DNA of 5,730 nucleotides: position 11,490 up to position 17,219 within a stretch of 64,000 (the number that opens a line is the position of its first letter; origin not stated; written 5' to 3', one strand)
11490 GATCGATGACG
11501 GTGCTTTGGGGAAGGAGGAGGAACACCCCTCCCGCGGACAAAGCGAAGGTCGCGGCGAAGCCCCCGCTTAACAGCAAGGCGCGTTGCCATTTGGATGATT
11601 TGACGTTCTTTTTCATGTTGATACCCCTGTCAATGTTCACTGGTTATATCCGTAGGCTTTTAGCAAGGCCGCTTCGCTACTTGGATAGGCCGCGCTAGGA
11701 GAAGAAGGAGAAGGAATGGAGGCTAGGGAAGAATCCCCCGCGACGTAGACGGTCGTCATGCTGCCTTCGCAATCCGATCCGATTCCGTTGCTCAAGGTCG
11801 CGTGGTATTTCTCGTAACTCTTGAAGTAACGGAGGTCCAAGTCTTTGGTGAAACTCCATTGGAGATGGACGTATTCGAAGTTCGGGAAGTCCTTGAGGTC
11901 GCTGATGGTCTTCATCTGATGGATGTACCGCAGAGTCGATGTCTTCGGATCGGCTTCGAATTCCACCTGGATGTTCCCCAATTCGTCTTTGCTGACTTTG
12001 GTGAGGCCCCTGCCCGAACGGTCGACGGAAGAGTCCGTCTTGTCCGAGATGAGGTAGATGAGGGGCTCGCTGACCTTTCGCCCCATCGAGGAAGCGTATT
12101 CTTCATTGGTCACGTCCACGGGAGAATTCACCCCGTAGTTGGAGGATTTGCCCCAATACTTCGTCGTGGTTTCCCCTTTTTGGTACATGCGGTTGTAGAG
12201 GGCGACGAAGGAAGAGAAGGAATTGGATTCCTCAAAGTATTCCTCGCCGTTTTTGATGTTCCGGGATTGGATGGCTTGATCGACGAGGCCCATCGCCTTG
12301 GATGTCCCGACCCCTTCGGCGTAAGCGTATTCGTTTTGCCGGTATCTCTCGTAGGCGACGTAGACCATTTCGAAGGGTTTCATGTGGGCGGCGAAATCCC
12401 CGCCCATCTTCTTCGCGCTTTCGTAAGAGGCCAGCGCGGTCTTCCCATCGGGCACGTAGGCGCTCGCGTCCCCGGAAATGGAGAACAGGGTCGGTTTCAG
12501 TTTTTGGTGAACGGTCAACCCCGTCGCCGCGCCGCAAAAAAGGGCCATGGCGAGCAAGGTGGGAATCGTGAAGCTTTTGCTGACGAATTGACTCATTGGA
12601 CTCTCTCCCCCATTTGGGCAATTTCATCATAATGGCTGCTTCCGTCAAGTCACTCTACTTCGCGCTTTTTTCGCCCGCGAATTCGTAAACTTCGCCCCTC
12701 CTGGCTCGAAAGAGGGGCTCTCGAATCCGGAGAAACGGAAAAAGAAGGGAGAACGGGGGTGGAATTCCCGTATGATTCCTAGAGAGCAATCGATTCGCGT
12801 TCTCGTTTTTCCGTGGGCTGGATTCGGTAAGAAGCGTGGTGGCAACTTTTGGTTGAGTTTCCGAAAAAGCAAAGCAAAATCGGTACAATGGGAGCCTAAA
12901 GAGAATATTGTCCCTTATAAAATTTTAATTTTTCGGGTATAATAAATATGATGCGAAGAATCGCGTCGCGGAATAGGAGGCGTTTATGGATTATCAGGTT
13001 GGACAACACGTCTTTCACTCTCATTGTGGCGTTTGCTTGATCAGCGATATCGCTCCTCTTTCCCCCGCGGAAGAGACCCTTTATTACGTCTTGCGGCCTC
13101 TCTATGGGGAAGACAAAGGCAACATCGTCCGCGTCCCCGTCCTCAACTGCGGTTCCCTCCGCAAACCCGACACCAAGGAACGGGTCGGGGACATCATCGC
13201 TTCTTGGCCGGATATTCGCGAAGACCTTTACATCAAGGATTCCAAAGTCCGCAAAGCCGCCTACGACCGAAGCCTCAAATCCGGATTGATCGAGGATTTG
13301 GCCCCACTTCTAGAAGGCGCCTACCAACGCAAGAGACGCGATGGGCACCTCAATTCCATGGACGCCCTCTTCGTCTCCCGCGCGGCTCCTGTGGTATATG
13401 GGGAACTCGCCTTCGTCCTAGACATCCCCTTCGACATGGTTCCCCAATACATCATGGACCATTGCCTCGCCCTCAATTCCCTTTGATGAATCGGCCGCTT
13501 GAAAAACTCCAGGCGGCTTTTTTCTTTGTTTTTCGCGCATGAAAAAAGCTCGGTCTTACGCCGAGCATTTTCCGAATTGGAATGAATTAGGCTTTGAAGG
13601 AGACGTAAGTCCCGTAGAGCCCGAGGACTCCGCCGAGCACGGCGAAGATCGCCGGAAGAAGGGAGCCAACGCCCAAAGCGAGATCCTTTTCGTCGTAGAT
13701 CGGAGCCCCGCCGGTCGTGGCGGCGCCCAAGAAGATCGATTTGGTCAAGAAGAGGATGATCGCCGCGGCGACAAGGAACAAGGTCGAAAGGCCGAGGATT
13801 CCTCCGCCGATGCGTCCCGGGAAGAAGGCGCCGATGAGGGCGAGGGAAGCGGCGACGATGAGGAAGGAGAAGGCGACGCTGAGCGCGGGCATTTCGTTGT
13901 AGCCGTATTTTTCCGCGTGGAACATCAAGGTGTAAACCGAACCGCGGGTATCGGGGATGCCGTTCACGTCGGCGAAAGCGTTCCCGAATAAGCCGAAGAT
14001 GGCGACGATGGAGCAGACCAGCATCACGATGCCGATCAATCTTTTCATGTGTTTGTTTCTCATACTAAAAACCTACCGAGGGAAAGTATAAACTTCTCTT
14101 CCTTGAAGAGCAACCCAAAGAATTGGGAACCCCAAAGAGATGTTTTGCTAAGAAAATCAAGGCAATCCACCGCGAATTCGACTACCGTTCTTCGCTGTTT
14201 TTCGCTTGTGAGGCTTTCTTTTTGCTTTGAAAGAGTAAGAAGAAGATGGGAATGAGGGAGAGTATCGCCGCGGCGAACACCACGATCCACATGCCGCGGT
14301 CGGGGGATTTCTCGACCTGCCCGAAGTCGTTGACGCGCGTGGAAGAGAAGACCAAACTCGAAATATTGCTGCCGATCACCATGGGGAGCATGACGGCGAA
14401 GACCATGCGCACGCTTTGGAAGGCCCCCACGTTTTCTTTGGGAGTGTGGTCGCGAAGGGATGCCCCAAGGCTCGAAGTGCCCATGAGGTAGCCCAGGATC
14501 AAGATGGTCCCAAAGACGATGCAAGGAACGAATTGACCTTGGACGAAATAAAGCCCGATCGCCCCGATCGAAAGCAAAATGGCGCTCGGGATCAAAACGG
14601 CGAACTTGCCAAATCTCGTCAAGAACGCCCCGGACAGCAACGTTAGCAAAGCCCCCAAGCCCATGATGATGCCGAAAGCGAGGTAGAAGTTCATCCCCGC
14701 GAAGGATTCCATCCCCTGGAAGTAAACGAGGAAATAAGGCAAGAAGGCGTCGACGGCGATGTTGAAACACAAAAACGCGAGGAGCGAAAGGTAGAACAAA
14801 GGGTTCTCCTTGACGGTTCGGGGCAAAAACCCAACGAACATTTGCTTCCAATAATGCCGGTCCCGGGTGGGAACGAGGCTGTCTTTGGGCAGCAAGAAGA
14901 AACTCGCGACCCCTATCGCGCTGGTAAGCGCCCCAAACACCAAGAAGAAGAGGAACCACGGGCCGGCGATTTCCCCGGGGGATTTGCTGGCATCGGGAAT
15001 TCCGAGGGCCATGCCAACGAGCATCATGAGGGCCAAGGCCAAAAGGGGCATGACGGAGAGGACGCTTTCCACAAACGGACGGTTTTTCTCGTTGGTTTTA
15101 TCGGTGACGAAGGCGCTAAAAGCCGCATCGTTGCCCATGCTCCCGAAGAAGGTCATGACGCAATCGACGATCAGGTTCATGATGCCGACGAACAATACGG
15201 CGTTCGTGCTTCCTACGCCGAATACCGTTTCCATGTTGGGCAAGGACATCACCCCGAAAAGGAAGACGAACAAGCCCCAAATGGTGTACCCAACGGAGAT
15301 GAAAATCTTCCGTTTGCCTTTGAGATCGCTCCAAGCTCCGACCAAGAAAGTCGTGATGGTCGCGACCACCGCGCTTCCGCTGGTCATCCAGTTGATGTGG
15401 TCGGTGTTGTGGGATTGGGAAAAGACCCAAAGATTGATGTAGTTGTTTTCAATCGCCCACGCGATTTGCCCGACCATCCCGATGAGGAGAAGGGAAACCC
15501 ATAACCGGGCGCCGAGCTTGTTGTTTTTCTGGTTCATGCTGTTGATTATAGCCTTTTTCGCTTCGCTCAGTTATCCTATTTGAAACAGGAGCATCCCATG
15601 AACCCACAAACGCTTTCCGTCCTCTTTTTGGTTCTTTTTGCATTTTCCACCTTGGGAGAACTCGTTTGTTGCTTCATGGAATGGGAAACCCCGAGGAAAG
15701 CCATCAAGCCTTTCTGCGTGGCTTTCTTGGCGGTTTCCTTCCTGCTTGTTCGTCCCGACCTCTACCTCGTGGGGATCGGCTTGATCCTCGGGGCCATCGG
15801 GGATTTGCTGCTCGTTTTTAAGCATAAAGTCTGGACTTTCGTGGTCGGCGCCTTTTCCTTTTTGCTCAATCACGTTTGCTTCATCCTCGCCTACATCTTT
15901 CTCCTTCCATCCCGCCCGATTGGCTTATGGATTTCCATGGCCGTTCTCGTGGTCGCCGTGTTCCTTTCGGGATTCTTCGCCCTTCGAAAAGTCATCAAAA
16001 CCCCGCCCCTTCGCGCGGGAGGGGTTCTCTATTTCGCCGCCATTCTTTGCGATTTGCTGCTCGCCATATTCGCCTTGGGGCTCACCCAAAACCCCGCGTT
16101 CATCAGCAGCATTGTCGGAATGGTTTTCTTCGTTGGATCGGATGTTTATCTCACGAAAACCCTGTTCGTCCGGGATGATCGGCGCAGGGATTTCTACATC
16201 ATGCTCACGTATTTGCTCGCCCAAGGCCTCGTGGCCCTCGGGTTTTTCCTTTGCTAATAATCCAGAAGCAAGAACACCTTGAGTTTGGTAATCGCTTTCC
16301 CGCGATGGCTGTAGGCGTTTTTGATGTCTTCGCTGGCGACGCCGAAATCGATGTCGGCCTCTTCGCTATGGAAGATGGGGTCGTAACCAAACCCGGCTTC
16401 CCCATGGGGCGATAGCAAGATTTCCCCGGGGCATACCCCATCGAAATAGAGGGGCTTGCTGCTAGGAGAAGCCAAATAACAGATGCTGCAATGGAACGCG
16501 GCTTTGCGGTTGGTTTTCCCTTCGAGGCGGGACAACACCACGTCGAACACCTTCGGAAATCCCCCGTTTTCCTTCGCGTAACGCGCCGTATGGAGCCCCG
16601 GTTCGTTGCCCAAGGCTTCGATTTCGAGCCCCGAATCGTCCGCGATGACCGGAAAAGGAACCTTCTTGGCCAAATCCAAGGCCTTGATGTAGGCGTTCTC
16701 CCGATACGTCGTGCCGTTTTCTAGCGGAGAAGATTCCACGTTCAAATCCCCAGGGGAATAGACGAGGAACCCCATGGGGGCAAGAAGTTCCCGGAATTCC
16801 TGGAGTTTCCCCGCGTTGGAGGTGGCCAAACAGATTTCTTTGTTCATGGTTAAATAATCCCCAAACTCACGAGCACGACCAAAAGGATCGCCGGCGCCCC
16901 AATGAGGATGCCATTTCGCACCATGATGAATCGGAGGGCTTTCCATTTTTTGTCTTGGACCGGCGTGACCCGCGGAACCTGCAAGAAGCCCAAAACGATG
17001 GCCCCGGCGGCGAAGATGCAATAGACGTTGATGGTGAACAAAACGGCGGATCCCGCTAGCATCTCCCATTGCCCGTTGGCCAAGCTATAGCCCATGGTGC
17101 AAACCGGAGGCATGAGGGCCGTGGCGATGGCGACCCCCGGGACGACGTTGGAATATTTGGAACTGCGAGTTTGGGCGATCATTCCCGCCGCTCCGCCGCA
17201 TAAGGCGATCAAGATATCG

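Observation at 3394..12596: Locus encoding two giant collinear paralogous envelope proteins, a 319-aa anchored partner and an embedded membrane-bound XRE regulator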

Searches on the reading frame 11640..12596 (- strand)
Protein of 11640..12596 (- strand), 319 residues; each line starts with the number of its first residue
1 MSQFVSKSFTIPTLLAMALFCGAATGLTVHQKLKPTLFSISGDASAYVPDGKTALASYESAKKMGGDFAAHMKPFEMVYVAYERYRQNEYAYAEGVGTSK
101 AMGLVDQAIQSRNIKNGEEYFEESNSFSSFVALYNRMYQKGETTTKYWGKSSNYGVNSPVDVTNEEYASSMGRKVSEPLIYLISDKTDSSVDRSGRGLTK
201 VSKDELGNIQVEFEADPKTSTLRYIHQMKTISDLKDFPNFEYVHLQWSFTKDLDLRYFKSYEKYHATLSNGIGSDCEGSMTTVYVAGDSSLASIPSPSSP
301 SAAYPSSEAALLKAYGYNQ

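Call 9: search_protein_families(library=pfam, proteins=[window:11640-12596:-], max_evalue=1)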
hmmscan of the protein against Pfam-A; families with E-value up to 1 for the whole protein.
window:11640-12596:- (319 aa): 0 families

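Call 10: search_protein_families(library=ncbifam, proteins=[window:11640-12596:-], max_evalue=1)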
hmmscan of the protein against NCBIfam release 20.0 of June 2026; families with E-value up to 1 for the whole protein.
window:11640-12596:- (319 aa): 0 families

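Call 16: search_solved_structures(query=window:11640-12596:-, max_evalue=1)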
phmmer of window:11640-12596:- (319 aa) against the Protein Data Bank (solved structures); distinct sequences matched with E-value up to 1: 1.
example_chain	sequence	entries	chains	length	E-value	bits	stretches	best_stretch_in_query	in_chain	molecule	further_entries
2l95_A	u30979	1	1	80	0.69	12.5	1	130-176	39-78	Crammer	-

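Call 67: find_homologous_proteins(query=A6, max_evalue=0.001)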
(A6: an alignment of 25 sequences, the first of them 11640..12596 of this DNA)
Query A6 (25 sequences) (319 aa, profile of the alignment): 25 proteins with E <= 0.001 among 8000 candidates.
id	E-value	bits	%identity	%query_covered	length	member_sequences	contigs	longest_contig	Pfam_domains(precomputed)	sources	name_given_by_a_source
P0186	1.9e-125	436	42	96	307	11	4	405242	-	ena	-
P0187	5.5e-125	435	41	96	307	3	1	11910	-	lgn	-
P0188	2.4e-122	426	60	99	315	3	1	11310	-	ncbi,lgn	-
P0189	1.8e-121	423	42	93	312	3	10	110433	-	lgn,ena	-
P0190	7.2e-120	418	53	97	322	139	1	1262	-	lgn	-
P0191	6.7e-119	415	59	99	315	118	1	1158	-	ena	-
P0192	5.0e-118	412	100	100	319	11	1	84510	-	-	-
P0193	1.1e-116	408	52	97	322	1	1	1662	-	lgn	-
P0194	1.6e-115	404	43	85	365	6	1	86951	-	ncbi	-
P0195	2.6e-114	400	52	98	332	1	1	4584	-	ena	-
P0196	9.7e-114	398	37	87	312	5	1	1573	-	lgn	-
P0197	3.7e-113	396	41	87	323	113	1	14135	-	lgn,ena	-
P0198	3.8e-113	396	42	83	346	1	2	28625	-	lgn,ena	-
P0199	1.2e-112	394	78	100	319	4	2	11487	-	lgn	-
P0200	1.9e-108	381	45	77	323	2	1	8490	-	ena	-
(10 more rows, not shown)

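Call 79: predict_structure(alignment_id=A7)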
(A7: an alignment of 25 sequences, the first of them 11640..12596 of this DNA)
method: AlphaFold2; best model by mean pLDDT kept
length: 319 residues; sequences in the alignment: 25
mean_pLDDT: 89.5   pTM: 0.83
mean pLDDT of the five models: 89.5, 88.9, 88.6, 86.9, 85.9
residues with pLDDT >= 90: 227; 70-90: 61; 50-70: 26; < 50: 5
segments of 3 or more residues with pLDDT < 50: 1-4
pLDDT, mean of each block of 10 residues (from residue 1): 51 73 69 54 85 97 95 98 95 96 85 96 93 94 95 90 97 94 97 97 96 97 94 90 98 97 92 91 91 88 92 87
secondary structure, 60 per line:
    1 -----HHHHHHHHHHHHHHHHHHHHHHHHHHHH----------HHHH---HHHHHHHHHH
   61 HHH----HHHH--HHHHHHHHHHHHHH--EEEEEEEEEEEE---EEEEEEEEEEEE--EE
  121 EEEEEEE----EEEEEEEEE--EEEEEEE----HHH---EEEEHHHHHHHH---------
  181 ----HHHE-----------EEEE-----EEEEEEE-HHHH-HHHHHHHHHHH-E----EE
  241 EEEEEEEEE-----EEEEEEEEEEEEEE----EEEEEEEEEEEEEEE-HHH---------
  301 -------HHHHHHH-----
elements in order: H6-33 H44-47 H51-63 H68-71 H74-87 E90-101 E105-116 E119-127 E132-140 E143-149 E160-163 H164-171 E200-203 E209-215 H217-220 H222-232 E239-249 E255-268 E273-287 H308-314
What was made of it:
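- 11637..12596 (-): p319: a 319-aa bitopic membrane protein. It has an N-terminal TM helix (about residues 9-29, N-in/C-out) and an extracytoplasmic domain predicted to have a LolA/LprG-like open beta-barrel fold. It is the first gene of the upstream transcription unit. AlphaFold2 model: pLDDT 89.5, pTM 0.83 (call 79).
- On LolA/LolB/LprG-like carrier superfamily (p319): The AlphaFold2 model (pLDDT 89.5, pTM 0.83) has about 11 strands and flanking helices (call 79).
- p319 fold: pLDDT 89.5, pTM 0.83 (call 79).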

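Call 81: fold_search(model_id=the predicted structure, library=pdb)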
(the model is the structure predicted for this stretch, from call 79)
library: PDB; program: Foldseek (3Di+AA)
matches with E <= 10: 1723; with E <= 0.001: 11
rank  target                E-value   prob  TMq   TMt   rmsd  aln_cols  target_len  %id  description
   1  3mh8_A                7.0e-05  1.00  0.33  0.47   7.5       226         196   10  Crystal structure of LprG from Mycobacterium tuberculosis (released 2010-09-01)
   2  3mha_B                9.7e-05  1.00  0.30  0.43   8.0       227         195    8  Crystal structure of LprG from Mycobacterium tuberculosis bound to PIM (released 2010-09-01)
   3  3buu_A                1.4e-04  0.99  0.23  0.30  12.4       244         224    9  Crystal structure of LolA superfamily protein NE2245 from Nitrosomonas europaea (released 2008-01-22)
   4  8i34_B                2.5e-04  1.00  0.34  0.54   5.4       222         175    9  The crystal structure of EPD-BCP1 from a marine sponge (released 2023-08-16)
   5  4egd_B                3.0e-04  1.00  0.29  0.38   8.7       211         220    7  1.85 Angstrom crystal structure of native hypothetical protein SAOUHSC_02783 from Staphylococcus aureus (released 2012-04-11)
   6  3buu_B                3.0e-04  0.97  0.23  0.29  12.1       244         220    8  Crystal structure of LolA superfamily protein NE2245 from Nitrosomonas europaea (released 2008-01-22)
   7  3mha_A                3.7e-04  1.00  0.31  0.44   7.9       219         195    9  Crystal structure of LprG from Mycobacterium tuberculosis bound to PIM (released 2010-09-01)
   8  3mh9_A                5.4e-04  1.00  0.33  0.44   7.6       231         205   11  Crystal structure of LprG mutant V91W from Mycobacterium tuberculosis (released 2010-09-01)
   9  3mh8_B                6.1e-04  1.00  0.31  0.45   7.8       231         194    8  Crystal structure of LprG from Mycobacterium tuberculosis (released 2010-09-01)
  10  3mh9_C                6.8e-04  1.00  0.32  0.42   7.8       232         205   10  Crystal structure of LprG mutant V91W from Mycobacterium tuberculosis (released 2010-09-01)
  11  6i7s_H                8.0e-04  0.93  0.25  0.12  14.2       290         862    8  Microsomal triglyceride transfer protein (released 2019-08-21)
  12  9tp6_B                1.0e-03  0.90  0.24  0.29  10.8       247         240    7  Structure of LolA3 from Porphyromonas gingivalis (released 2026-02-18)
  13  4tq2                  1.6e-03  0.96  0.21  0.35  12.9       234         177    8  Structure of S-type Phycobiliprotein Lyase CPES from Guillardia theta (released 2014-08-13)
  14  6i7s_G                1.6e-03  0.82  0.24  0.11  14.5       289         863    8  Microsomal triglyceride transfer protein (released 2019-08-21)
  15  9tp6_A                1.7e-03  0.90  0.25  0.31  11.3       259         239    8  Structure of LolA3 from Porphyromonas gingivalis (released 2026-02-18)
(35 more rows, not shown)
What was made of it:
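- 11637..12596 (-): Foldseek against PDB: LprG (E=7e-5, prob 1.0, TM 0.47), ependymin-like EPD-BCP1 (TM 0.54), LolA-superfamily NE2245, LolA3 and LolB (call 81).
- On LolA/LolB/LprG-like carrier superfamily (p319): The target-normalised TM of about 0.3-0.54 is borderline (call 81).
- Closest known: LolA / LolB / LprG. Same: These are the best structural matches of the confident p319 model: an unclosed antiparallel beta-barrel with helices (Foldseek prob up to 1.0; call 81).
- Closest known: Mycobacterial LprG-Rv1410. Same: LprG is the top structural hit of p319 (call 81).
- Foldseek finds LprG, LolA-superfamily proteins, LolB and ependymin at prob 0.9-1.0 and target-normalised TM of about 0.3-0.54 (call 81). 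p319 has a hydrophobic-ligand-carrier-like fold (call 81).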

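Call 82: search_protein_families(library=pfam, alignment_id=A6, max_evalue=10)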
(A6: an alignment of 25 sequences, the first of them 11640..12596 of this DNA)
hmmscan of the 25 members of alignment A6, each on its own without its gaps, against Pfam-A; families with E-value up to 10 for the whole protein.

A. member 1, window:11640-12596:- (319 aa): 0 families

B. families by the number of members that match (of 25 scanned): 16 families
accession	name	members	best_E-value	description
PF09716.15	ETRAMP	2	0.0012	Malarial early transcribed membrane protein (ETRAMP)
PF20538.3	DUF6753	2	0.014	Family of unknown function (DUF6753)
PF18991.6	DUF5724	1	0.0003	Family of unknown function (DUF5724)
PF09747.14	CCD97-like_C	1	0.0098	Coiled-coil domain containing protein 97-like, C-terminal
PF06452.16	CBM9_1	1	0.011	Carbohydrate family 9 binding domain-like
PF02936.19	COX4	1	0.013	Cytochrome c oxidase subunit IV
PF24141.1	LRR_ComC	1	0.021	EGF-like domain-containing protein ComC LRR domain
PF18482.7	Pih1_fungal_CS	1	0.068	Fungal Pih1 CS domain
PF15361.11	RIC3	1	0.068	Resistance to inhibitors of cholinesterase homologue 3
PF14673.11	DUF4459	1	0.068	Domain of unknown function (DUF4459)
PF11382.13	MctB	1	0.07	Copper transport outer membrane protein, MctB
PF10270.14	MMgT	1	0.075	Membrane magnesium transporter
PF12345.13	DUF3641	1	0.11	Protein of unknown function (DUF3641)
PF06796.16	NapE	1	0.16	Periplasmic nitrate reductase protein NapE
PF06025.17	DUF913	1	0.29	Domain of Unknown Function (DUF913)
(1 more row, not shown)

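Call 87: search_solved_structures(query=A6, max_evalue=10)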
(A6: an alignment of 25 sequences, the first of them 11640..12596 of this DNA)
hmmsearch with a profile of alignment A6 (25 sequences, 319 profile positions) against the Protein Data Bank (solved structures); distinct sequences matched with E-value up to 10: 0.

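Call 100: search_protein_families(library=padloc, proteins=[window:11640-12596:-], max_evalue=0.01)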
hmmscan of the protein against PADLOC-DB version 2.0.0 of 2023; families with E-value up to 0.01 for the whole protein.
window:11640-12596:- (319 aa): 1 family
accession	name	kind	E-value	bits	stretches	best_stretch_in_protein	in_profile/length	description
PDLC00223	KwaB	-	0.0078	13.4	0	113-152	291-330/339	DUF4868 domain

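Call 101: search_protein_families(library=phrogs, proteins=[window:11640-12596:-], max_evalue=0.01)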
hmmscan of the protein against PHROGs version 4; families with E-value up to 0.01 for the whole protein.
window:11640-12596:- (319 aa): 0 families

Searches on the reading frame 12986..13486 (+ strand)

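Call 22: search_protein_families(library=pfam, proteins=[window:12986-13486:+], max_evalue=0.001)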
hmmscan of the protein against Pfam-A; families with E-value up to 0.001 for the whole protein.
window:12986-13486:+ (166 aa): 1 family
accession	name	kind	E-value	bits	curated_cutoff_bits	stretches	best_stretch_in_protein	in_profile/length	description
PF02559.22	CarD_TRCF_RID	-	5e-07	30.1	23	1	3-60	1-55/57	CarD-like/TRCF RID domain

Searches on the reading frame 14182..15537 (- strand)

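Call 22: search_protein_families(library=pfam, proteins=[window:14182-15537:-], max_evalue=0.001)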
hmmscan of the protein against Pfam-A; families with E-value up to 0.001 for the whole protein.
window:14182-15537:- (451 aa): 1 family
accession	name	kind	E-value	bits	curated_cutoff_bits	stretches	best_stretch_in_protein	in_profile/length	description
PF07690.21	MFS_1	-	7e-21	74.9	33.4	1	18-389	3-346/347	Major Facilitator Superfamily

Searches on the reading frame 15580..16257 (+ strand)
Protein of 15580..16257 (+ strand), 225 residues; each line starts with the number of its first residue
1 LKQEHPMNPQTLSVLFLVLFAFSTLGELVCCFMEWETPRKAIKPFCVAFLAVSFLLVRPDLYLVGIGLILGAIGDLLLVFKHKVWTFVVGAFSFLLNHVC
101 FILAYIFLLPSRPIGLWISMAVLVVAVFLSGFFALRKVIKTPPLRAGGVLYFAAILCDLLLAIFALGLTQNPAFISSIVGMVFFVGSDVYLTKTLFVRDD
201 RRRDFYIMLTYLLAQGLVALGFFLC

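Call 22: search_protein_families(library=pfam, proteins=[window:15580-16257:+], max_evalue=0.001)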
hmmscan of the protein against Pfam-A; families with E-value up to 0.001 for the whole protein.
window:15580-16257:+ (225 aa): 1 family
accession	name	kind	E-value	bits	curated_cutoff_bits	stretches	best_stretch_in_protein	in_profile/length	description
PF07947.19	YhhN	-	6.6e-22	78.5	25.6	1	41-221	4-181/182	YhhN family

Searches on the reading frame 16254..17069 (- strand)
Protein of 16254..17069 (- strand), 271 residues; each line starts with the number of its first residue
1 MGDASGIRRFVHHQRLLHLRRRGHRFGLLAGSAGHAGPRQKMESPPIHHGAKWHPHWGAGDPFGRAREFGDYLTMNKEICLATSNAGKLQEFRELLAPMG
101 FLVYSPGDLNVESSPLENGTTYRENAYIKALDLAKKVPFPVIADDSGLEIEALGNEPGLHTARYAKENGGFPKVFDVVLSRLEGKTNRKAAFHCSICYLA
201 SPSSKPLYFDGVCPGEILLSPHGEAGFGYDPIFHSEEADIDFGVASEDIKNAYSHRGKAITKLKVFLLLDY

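Call 22: search_protein_families(library=pfam, proteins=[window:16254-17069:-], max_evalue=0.001)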
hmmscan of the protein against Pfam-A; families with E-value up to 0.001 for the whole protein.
window:16254-17069:- (271 aa): 1 family
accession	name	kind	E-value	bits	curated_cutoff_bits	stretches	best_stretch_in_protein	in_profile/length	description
PF01725.21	Ham1p_like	-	6.7e-51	173.3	22.5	1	79-264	1-184/186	Ham1 family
